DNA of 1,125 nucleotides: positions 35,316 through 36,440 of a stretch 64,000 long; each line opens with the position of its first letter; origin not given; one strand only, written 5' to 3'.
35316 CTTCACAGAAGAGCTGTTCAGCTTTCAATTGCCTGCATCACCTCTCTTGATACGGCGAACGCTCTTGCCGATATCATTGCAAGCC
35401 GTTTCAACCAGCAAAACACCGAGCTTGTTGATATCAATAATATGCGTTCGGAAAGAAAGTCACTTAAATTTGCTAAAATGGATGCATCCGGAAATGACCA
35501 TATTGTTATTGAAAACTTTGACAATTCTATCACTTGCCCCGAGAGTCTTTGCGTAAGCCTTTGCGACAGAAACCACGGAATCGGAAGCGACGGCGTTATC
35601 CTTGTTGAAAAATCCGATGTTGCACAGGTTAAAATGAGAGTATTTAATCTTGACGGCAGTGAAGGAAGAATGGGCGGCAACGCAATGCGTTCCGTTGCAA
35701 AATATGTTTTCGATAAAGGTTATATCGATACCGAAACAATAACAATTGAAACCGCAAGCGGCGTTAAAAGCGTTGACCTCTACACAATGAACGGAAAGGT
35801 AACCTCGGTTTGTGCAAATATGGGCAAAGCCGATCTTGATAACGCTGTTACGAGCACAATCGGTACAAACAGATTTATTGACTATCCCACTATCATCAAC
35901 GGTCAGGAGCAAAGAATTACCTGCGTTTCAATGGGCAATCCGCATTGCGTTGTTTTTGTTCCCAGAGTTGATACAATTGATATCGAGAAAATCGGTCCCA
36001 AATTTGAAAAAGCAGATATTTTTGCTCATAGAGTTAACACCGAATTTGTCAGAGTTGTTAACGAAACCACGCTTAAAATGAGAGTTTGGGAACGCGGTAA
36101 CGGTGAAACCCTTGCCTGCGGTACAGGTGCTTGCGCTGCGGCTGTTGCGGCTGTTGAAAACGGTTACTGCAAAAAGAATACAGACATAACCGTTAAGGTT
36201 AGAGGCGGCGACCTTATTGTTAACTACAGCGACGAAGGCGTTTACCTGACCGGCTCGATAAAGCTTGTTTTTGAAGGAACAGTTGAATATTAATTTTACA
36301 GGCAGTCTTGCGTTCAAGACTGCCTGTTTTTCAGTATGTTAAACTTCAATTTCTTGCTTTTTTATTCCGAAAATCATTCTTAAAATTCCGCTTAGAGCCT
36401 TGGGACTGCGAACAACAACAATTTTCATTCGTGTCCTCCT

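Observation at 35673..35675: The DapF-like domain has lost the first catalytic cysteine (Cys to Gly)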

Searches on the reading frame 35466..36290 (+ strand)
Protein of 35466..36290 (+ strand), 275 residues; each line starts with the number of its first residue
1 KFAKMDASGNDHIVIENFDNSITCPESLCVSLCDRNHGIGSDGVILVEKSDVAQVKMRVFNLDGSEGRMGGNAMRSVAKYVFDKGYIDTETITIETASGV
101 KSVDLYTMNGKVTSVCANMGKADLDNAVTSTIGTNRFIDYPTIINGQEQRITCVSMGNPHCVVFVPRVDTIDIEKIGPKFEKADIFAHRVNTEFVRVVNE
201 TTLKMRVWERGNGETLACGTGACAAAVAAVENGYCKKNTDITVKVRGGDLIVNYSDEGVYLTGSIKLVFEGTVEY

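Call 4: search_protein_families(library=ncbifam, proteins=[window:35466-36290:+])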
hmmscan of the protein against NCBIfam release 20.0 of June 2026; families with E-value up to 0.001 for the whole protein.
window:35466-36290:+ (275 aa): 2 families
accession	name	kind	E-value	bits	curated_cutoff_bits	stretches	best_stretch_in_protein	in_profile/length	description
TIGR00652.1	DapF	equivalog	4.4e-78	262.4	114.65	1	1-273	2-268/270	diaminopimelate epimerase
NF038284.1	bifunc_DapF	exception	4.7e-34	117.9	350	1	23-265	27-254/254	bifunctional diaminopimelate epimerase/glutamate racemase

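Call 6: find_homologous_proteins(query=window:35466-36290:+)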
Query window:35466-36290:+ (275 aa): 8000 proteins with E <= 0.001 among 8000 candidates; the best 120 are listed.
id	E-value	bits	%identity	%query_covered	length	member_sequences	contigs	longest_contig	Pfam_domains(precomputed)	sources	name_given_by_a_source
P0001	8.1e-170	581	92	100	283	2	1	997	PF01678.25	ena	-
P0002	3.2e-160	549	87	100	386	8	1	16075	PF02142.28,PF01678.25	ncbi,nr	ncbi:MAG: diaminopimelate epimerase, partial [Ruminococcaceae bacterium]|nr:diaminopimelate epimeras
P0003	2.3e-158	543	86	100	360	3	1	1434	PF01678.25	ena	-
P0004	4.2e-158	542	86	99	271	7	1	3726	PF01678.25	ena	-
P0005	9.5e-114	397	62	100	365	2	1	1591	PF01678.25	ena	-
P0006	2.1e-113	396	64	100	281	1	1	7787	PF01678.25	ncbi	-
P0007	2.6e-113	396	64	100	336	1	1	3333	PF01678.25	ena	-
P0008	1.9e-112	393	62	100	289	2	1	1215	PF01678.25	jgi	jgi:carbamoyl-phosphate synthase large subunit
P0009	2.7e-112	392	62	100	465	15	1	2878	PF02142.28,PF01678.25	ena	-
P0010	3.5e-111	389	61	100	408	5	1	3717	PF02142.28,PF01678.25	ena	-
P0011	3.5e-111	389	63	100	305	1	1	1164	PF01678.25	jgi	jgi:carbamoyl-phosphate synthase large subunit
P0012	7.8e-111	387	63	100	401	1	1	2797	PF02142.28,PF01678.25,PF05544.17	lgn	-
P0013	1.9e-110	386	62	100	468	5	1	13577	PF02142.28,PF01678.25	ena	-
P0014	3.7e-110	385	64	98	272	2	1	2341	PF01678.25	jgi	jgi:carbamoyl-phosphate synthase large subunit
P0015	4.2e-110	385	63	100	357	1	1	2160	PF01678.25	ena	-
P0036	4.7e-106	372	60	100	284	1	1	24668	PF01678.25,PF05544.17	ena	-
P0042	3.2e-105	369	60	99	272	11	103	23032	PF01678.25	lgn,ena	-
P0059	7.8e-103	361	59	100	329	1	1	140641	PF01678.25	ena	-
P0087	3.1e-101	356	58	99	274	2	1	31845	PF01678.25,PF05544.17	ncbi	-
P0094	9.6e-101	354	60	99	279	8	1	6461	PF01678.25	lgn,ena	-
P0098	1.2e-100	354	59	100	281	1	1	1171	PF01678.25,PF05544.17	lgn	-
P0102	1.7e-100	354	59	100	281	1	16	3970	PF01678.25,PF05544.17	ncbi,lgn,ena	-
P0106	4.7e-100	352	58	100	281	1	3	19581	PF01678.25,PF05544.17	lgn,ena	-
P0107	4.7e-100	352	55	100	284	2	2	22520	PF01678.25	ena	-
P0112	1.2e-99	351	57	99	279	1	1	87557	PF01678.25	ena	-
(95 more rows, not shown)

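Call 11: search_solved_structures(query=window:35466-36290:+, show_alignments=3)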
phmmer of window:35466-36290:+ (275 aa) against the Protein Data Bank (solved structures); distinct sequences matched with E-value up to 0.001: 17.
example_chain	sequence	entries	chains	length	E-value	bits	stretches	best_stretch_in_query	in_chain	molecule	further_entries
2otn_A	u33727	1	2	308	2.3e-63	217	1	2-275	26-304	Diaminopimelate epimerase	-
9mro_A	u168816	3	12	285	2.5e-55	190.6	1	2-273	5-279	Diaminopimelate epimerase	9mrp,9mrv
3ejx_A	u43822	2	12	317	4.3e-52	180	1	2-272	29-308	Diaminopimelate epimerase, chloroplastic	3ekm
5ha4_A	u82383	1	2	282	1.3e-45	158.8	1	2-273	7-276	Diaminopimelate epimerase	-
1bwz_A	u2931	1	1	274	4e-43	150.7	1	2-273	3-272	PROTEIN (DIAMINOPIMELATE EPIMERASE)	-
2q9h_A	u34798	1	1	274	6.6e-43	149.9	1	2-273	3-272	Diaminopimelate epimerase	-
8qzy_A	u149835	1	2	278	8.6e-43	149.6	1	1-273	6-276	Diaminopimelate epimerase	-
1gqz_A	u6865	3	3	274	1.7e-42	148.6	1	2-273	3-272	DIAMINOPIMELATE EPIMERASE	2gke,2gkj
5ygu_A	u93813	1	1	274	4.1e-41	144.1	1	2-273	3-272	Diaminopimelate epimerase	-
6d13_A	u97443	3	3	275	4.2e-41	144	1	2-273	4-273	Diaminopimelate epimerase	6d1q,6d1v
2q9j_A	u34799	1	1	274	4.3e-41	144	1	2-273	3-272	Diaminopimelate epimerase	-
4ijz_A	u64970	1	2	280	4.4e-41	144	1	2-273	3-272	Diaminopimelate epimerase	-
4ik0_A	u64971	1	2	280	1.7e-40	142.1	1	2-272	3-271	Diaminopimelate epimerase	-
6vck_A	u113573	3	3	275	1.1e-39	139.4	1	2-272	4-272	Diaminopimelate epimerase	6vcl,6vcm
5h2g_A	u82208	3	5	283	9.3e-37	129.8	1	2-273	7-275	Diaminopimelate epimerase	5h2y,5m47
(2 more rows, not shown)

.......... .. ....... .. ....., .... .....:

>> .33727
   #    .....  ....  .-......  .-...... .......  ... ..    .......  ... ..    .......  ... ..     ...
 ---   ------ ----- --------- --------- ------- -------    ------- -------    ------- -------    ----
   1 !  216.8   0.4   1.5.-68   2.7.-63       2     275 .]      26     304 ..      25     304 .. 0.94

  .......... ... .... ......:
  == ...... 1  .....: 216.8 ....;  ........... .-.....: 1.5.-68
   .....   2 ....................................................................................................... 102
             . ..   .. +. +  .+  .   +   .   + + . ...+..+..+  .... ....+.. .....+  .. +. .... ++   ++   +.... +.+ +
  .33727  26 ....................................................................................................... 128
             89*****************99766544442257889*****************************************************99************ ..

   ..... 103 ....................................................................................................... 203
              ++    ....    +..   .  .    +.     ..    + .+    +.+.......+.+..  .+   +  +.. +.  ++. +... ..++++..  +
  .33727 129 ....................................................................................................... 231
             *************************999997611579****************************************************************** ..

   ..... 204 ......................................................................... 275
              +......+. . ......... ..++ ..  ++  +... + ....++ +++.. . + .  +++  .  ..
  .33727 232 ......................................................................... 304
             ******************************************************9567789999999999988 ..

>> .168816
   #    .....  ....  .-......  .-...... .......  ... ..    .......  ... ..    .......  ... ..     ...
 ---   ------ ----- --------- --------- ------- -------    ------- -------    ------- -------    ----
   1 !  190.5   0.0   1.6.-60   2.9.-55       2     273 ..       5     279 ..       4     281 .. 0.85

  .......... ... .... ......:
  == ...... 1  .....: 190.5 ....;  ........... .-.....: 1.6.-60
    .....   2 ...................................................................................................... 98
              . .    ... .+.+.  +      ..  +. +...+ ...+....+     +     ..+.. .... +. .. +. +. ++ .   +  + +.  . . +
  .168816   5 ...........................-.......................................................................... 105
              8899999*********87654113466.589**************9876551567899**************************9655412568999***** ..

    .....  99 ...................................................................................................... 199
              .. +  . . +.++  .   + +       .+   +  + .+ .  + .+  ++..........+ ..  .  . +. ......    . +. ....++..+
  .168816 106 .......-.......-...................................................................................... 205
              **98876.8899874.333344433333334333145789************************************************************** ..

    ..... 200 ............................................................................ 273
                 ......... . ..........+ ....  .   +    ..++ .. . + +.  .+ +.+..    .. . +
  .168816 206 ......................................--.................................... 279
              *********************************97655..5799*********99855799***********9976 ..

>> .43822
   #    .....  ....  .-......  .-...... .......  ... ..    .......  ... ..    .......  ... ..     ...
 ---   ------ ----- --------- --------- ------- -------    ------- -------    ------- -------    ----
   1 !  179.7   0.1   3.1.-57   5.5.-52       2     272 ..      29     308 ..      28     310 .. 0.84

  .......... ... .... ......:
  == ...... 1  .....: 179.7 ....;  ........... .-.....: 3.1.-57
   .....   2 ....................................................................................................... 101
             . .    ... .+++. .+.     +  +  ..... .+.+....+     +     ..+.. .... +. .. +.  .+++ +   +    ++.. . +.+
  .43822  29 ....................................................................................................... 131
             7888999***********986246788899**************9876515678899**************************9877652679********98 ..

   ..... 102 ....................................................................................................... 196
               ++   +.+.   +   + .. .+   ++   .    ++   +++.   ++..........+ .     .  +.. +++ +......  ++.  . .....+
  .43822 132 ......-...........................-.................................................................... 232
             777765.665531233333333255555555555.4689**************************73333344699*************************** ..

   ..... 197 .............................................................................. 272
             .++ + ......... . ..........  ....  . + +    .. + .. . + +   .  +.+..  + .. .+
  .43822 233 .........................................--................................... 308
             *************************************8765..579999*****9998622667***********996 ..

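Call 14: find_encoding_contigs(protein=P0059, flank=10000, max_places=3)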
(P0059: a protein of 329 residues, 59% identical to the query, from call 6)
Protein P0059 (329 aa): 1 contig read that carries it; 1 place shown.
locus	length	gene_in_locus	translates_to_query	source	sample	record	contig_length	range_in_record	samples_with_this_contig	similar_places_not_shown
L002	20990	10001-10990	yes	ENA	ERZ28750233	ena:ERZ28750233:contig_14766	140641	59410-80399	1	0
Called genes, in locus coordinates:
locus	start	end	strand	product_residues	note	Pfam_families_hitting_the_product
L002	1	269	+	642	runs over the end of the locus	-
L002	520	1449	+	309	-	PF01118:Semialdhyde_dh, PF22698:Semialdhyde_dhC_1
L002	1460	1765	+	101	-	PF01960:ArgJ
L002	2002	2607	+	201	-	PF01960:ArgJ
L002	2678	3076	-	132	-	-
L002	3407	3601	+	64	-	-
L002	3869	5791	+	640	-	PF00202:Aminotran_3, PF02729:OTCace_N, PF00185:OTCace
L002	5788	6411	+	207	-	PF00988:CPSase_sm_chain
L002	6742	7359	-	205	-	-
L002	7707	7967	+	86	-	PF02786:CPSase_L_D2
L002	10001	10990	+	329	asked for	PF01678:DAP_epimerase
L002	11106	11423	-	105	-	PF09685:MamF_MmsF (weak)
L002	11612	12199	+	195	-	PF12437:GSIII_N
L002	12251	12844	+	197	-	-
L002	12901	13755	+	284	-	PF18318:Gln-synt_C-ter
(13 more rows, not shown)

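Call 19: find_related_loci(query=A1, collection=genome_contigs, flank=10000)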
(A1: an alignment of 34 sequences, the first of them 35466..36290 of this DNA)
Query A1 (275 aa) in genome_contigs; peptide patterns used: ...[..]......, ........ (x = any residue, [..] = any of these).
600 stretches matched a pattern (row limit reached: there are more); 599 encode a relative of the query (tblastn E <= 1e-3); the best 80 are kept; 80 distinct loci.
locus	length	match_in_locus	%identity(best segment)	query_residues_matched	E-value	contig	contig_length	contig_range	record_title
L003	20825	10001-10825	91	1-275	2e-166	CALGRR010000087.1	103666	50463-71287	MAG TPA_asm: uncultured Clostridia bacterium isolate SRR6425758_bin.124_CONCOCT_v1.1_MAG genome assembly, contig: ERZ176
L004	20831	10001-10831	83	1-275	4e-149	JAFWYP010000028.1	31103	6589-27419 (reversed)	MAG: Clostridia bacterium isolate RGIG6189 Sheep_Rectum-1__c491042, whole genome shotgun sequence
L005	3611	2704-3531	63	1-275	3e-121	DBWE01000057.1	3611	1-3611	MAG TPA_asm: Clostridiales bacterium UBA1246 UBA1246_contig_294959, whole genome shotgun sequence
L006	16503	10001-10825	64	2-275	2e-115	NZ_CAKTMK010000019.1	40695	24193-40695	MAG: uncultured Oscillibacter sp. isolate REFINED_METABAT215_TOP10_CONTIGS_1500_ASSEMBLY_K77_MERGED__Hadza_PheChl_Fiber-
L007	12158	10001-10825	60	2-275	2e-114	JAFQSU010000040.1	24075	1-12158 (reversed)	MAG: Oscillospiraceae bacterium isolate RGIG2118 Goat_Colon-4__c285597, whole genome shotgun sequence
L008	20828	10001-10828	63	1-275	1e-113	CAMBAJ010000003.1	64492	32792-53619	MAG: uncultured Clostridia bacterium isolate SRR17382098_bin.38_metaWRAP_v1.3_MAG genome assembly, contig: ERZ10544617.2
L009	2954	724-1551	59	1-275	2e-117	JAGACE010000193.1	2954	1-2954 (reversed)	MAG: Clostridia bacterium isolate RGIG8309 Water_buffalos_Rumen.Co__c6572490, whole genome shotgun sequence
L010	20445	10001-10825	62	2-275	5e-111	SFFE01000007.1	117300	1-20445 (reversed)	MAG: Clostridiales bacterium isolate W0P39.002 Contig164, whole genome shotgun sequence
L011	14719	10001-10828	61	1-275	1e-110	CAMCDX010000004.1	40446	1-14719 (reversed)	MAG: uncultured Clostridia bacterium isolate SRR17382097_bin.54_metaWRAP_v1.3_MAG genome assembly, contig: ERZ10544651.7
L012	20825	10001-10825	60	1-274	7e-108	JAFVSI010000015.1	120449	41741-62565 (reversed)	MAG: Clostridia bacterium isolate RGIG5350 Sheep_Colon-3__c386, whole genome shotgun sequence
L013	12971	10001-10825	59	2-275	5e-107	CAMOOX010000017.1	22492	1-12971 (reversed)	MAG: uncultured Clostridia bacterium isolate SRR873608_bin.198_metaWRAP_v1.3_MAG genome assembly, contig: NODE_6345_leng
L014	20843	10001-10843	59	2-274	1e-106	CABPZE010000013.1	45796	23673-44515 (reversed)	MAG TPA_asm: uncultured Anaerotruncus sp. isolate MGYG-HGUT-00371 genome assembly, contig: GUT_GENOME008042_13, whole ge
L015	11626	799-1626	59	1-275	3e-106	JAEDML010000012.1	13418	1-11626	MAG: Clostridiaceae bacterium isolate MAG265 NODE_5077_length_13418_cov_8.925092, whole genome shotgun sequence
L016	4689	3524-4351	59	1-275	2e-106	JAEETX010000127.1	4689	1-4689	MAG: Oscillospiraceae bacterium isolate Tb.RUG.415 NODE_89947_length_4689_cov_3.232793, whole genome shotgun sequence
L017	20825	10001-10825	59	2-275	5e-106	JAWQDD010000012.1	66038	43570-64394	Oscillospiraceae bacterium CM74B_53B_ID361 LM_D7_4-BHI_SB-5_3B.1_NODE_26, whole genome shotgun sequence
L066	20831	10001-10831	53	1-273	3e-91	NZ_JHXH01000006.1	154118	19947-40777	Ruminococcus sp. FC2018 T494DRAFT_scaffold00006.6_C, whole genome shotgun sequence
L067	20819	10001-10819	51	2-273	4e-91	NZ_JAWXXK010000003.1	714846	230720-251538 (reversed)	Neglectibacter caecimuris strain M00184 M00184_ctg0003, whole genome shotgun sequence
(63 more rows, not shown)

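Call 30: list_cluster_members(proteins=[P0094, P0098, P0102, P0106, P0112, P0087, P0036, P0042, P0006, P0107])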
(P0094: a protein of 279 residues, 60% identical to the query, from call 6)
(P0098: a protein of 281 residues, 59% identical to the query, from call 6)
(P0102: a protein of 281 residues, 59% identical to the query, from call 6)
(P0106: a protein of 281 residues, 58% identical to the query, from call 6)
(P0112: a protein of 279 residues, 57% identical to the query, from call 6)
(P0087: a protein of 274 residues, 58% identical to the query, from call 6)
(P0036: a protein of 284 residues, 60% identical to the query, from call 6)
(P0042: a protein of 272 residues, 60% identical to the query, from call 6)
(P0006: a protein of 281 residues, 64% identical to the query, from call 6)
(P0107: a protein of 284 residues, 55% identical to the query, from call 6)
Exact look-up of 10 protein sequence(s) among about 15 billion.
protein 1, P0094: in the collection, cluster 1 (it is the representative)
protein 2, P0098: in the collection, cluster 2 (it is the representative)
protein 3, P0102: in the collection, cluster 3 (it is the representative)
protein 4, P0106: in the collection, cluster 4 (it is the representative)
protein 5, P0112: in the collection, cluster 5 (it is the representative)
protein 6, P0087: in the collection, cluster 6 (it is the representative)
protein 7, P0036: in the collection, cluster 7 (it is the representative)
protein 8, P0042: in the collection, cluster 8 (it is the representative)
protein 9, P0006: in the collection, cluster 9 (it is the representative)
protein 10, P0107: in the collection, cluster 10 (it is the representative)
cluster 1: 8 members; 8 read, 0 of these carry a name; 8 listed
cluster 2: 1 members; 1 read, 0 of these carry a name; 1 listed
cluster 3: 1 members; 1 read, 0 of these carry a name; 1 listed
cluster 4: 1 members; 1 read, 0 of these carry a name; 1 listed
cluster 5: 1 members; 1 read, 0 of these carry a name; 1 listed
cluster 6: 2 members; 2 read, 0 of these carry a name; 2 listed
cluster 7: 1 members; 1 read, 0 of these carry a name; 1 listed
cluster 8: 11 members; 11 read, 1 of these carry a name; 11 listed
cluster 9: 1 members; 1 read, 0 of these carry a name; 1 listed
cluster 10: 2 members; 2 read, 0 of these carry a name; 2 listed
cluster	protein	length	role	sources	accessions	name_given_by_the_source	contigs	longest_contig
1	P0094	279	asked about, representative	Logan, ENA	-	-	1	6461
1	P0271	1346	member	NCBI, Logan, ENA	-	-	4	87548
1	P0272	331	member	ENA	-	-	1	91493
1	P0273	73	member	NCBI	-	-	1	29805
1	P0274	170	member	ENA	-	-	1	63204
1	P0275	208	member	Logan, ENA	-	-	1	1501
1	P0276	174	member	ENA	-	-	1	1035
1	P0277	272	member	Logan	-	-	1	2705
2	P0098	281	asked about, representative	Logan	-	-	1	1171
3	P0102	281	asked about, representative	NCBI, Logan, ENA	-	-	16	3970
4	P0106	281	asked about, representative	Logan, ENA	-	-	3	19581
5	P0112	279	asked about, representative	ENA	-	-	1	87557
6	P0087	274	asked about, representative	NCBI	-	-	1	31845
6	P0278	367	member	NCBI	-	-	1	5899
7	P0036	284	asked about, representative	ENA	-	-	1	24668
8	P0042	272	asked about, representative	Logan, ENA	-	-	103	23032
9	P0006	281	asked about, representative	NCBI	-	-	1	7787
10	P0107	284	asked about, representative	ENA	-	-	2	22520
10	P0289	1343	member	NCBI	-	-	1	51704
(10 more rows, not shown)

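Call 45: predict_structure(alignment_id=A1)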
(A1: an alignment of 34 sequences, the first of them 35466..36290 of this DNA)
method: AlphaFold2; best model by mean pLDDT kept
length: 275 residues; sequences in the alignment: 34
mean_pLDDT: 93.0   pTM: 0.91
mean pLDDT of the five models: 93.0, 92.9, 91.2, 90.3, 89.0
residues with pLDDT >= 90: 220; 70-90: 55; 50-70: 0; < 50: 0
segments of 3 or more residues with pLDDT < 50: none
pLDDT, mean of each block of 10 residues (from residue 1): 88 92 91 89 95 96 88 94 94 95 94 94 88 87 92 94 96 94 90 98 96 90 98 98 94 97 94 83
secondary structure, 60 per line:
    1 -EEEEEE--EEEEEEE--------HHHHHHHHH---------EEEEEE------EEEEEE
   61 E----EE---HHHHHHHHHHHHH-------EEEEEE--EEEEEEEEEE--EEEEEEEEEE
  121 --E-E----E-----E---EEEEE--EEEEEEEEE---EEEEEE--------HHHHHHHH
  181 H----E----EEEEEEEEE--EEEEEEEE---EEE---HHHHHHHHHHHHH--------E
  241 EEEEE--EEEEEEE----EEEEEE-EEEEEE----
elements in order: E2-7 E10-16 H25-33 E43-48 E55-61 H71-83 E91-96 E99-108 E111-120 E140-144 E147-155 E159-164 H173-181 E191-199 E202-209 E213-215 H219-231 E240-245 E248-254 E259-264 E266-271
